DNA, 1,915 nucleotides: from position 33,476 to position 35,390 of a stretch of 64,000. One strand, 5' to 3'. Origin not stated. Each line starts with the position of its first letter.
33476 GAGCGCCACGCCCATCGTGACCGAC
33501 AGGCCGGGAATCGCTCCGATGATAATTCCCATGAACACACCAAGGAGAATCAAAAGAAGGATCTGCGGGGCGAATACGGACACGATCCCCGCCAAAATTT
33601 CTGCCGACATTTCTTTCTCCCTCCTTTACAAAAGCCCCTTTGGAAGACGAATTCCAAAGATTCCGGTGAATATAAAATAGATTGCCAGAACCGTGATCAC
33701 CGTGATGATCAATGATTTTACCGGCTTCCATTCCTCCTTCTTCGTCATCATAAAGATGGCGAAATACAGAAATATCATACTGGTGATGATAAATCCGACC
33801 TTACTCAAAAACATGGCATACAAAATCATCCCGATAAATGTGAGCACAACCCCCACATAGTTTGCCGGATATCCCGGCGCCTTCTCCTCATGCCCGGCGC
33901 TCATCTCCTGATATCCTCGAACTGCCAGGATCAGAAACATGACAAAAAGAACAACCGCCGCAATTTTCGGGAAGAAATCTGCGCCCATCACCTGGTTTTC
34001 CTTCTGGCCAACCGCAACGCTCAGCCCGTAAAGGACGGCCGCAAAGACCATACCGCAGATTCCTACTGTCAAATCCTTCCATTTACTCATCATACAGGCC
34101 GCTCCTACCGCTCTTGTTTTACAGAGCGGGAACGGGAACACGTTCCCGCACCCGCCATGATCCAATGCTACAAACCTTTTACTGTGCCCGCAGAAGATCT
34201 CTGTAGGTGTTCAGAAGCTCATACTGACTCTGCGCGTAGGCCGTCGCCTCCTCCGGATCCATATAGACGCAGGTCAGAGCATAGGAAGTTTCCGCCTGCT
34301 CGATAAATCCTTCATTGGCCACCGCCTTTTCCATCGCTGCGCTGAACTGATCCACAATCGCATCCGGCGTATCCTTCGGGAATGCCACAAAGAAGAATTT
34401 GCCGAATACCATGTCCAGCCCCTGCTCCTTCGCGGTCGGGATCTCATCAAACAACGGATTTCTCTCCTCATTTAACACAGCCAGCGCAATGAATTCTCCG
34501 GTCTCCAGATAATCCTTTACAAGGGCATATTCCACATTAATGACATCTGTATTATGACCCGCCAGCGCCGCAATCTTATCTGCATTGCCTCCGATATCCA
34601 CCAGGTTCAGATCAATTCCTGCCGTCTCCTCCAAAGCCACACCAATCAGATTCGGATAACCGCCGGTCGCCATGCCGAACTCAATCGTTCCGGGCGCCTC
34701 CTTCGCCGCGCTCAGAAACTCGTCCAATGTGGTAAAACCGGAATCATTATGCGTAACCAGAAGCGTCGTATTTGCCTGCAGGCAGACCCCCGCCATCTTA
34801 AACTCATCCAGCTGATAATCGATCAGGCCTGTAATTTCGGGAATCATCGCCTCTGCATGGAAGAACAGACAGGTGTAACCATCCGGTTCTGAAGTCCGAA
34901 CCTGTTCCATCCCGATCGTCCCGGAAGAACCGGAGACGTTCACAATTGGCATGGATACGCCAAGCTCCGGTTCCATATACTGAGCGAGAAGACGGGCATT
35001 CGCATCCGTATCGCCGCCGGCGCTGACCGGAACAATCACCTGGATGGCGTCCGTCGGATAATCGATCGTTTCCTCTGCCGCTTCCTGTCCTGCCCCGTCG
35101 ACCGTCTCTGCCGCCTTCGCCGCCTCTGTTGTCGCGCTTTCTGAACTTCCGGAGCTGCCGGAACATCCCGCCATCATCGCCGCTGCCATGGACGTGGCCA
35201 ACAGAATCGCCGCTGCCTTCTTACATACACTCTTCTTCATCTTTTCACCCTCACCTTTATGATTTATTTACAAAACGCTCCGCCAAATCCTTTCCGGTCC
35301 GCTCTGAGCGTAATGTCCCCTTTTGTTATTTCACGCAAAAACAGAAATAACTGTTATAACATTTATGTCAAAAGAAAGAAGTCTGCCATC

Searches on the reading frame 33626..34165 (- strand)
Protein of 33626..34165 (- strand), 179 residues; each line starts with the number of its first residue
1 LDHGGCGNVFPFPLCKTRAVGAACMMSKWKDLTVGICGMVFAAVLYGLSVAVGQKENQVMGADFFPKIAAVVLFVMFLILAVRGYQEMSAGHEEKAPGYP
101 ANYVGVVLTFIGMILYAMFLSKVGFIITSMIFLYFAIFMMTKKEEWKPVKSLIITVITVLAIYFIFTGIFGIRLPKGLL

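Call 31: search_protein_families(library=pfam, proteins=[window:33626-34165:-])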
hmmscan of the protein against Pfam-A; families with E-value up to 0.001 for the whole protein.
window:33626-34165:- (179 aa): 2 families
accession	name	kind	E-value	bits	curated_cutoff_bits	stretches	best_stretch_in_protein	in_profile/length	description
PF07331.16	TctB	-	1.3e-20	74.4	29.1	1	37-175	6-137/137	Tripartite tricarboxylate transporter TctB family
PF01757.29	Acyl_transf_3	-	0.0001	21.9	31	1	29-166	208-324/326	Acyltransferase domain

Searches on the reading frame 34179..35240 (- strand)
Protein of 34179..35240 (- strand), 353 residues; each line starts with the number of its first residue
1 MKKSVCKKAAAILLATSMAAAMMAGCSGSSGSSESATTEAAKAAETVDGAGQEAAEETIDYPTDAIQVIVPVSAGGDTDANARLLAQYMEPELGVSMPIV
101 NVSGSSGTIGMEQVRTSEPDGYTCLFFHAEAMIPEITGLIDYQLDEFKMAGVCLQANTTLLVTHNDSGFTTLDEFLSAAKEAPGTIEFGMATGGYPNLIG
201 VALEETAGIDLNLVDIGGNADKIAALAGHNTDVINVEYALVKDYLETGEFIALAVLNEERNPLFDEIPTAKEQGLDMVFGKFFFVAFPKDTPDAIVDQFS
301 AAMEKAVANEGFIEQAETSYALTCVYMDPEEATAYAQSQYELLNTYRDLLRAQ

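Call 31: search_protein_families(library=pfam, proteins=[window:34179-35240:-])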
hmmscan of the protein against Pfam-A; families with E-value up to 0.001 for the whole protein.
window:34179-35240:- (353 aa): 1 family
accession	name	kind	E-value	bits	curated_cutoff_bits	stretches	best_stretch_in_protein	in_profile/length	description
PF03401.19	TctC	-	2.9e-31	109.4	27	1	82-339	2-261/274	Tripartite tricarboxylate transporter family receptor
